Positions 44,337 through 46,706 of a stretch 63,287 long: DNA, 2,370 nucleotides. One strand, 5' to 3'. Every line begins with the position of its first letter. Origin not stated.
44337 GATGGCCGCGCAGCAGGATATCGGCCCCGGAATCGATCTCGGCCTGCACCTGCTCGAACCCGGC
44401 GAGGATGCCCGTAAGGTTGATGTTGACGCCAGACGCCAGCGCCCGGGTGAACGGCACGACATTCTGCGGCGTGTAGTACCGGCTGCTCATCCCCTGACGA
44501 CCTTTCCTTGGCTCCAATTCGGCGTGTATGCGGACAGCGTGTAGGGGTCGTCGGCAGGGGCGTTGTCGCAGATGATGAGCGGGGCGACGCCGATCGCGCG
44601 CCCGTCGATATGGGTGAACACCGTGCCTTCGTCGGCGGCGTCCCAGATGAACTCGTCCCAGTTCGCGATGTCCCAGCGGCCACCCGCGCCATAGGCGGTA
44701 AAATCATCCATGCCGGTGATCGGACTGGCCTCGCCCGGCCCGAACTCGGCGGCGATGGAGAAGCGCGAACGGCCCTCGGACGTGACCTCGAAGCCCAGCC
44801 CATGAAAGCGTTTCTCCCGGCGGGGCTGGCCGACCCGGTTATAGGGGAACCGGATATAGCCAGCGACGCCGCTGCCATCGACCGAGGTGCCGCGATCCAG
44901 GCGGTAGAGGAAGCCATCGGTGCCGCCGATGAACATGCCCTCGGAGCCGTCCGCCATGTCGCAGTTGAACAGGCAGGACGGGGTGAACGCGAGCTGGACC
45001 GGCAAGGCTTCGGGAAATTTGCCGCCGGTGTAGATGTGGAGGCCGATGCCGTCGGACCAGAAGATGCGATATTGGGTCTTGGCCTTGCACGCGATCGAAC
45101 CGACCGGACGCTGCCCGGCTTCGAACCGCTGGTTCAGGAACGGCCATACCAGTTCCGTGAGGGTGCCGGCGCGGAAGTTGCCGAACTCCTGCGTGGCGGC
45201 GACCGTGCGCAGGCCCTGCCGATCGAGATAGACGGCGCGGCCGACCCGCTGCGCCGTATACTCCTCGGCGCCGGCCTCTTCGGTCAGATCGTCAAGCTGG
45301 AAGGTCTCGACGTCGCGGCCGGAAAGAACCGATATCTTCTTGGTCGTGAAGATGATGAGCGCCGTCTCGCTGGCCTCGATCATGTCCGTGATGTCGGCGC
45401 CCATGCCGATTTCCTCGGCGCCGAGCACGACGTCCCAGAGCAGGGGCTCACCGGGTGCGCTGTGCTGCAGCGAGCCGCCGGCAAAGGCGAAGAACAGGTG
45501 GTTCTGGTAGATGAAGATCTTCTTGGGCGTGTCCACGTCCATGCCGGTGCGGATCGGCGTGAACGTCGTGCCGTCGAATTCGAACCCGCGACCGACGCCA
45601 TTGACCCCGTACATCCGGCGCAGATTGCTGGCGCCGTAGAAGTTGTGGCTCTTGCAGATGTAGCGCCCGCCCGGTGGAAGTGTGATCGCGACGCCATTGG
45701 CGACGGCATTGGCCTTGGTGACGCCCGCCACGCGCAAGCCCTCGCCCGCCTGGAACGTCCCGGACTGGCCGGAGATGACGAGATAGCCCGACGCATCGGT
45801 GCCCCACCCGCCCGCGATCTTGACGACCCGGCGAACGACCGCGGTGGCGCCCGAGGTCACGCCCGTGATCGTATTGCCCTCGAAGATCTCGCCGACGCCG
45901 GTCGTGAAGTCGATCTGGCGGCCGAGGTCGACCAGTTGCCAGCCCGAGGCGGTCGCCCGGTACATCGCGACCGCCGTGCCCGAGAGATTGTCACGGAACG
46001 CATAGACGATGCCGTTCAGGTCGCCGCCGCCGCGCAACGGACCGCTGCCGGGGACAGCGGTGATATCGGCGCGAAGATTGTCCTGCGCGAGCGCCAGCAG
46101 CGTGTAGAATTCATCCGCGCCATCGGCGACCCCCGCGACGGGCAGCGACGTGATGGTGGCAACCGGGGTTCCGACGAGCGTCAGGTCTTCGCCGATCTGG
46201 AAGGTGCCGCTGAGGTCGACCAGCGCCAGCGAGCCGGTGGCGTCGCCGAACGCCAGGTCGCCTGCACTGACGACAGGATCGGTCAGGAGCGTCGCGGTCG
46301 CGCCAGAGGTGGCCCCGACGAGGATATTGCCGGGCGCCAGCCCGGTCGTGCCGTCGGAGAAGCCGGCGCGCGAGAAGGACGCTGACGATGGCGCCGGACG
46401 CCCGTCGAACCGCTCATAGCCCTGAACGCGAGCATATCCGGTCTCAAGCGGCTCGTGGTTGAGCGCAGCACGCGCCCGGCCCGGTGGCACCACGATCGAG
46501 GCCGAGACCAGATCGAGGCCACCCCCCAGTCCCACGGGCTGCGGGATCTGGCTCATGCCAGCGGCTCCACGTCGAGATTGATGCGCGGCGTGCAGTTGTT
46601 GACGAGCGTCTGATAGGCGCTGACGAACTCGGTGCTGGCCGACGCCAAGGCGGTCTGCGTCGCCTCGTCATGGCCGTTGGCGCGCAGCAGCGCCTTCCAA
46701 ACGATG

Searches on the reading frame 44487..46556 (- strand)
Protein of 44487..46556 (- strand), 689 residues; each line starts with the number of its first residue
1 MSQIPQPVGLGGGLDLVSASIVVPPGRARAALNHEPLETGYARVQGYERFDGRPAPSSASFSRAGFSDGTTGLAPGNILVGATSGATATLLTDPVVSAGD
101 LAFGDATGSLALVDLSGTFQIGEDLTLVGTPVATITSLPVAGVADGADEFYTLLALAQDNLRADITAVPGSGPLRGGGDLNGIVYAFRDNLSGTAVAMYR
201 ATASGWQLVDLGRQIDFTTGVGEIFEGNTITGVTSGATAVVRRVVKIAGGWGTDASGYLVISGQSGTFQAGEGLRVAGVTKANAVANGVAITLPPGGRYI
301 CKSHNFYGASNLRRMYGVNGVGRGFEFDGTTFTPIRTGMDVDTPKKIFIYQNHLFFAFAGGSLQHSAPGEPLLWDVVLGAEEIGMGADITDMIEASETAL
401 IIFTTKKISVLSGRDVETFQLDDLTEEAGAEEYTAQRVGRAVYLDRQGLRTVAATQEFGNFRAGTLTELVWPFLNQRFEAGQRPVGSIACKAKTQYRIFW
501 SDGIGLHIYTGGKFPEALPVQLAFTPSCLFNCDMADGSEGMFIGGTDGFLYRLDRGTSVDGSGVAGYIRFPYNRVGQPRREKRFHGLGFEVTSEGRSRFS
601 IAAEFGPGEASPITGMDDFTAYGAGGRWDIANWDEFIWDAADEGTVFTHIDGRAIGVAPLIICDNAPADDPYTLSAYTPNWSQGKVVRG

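Call 35: search_protein_families(library=phrogs, proteins=[window:44487-46556:-], max_evalue=0.01)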
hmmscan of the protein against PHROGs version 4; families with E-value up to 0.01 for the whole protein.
window:44487-46556:- (689 aa): 2 families
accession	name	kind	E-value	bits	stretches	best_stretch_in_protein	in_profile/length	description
phrog_5107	-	lysis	3.4e-15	56.4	1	291-684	154-530/533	amidase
phrog_358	-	unknown function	5.4e-05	21.6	0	215-317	461-521/2056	-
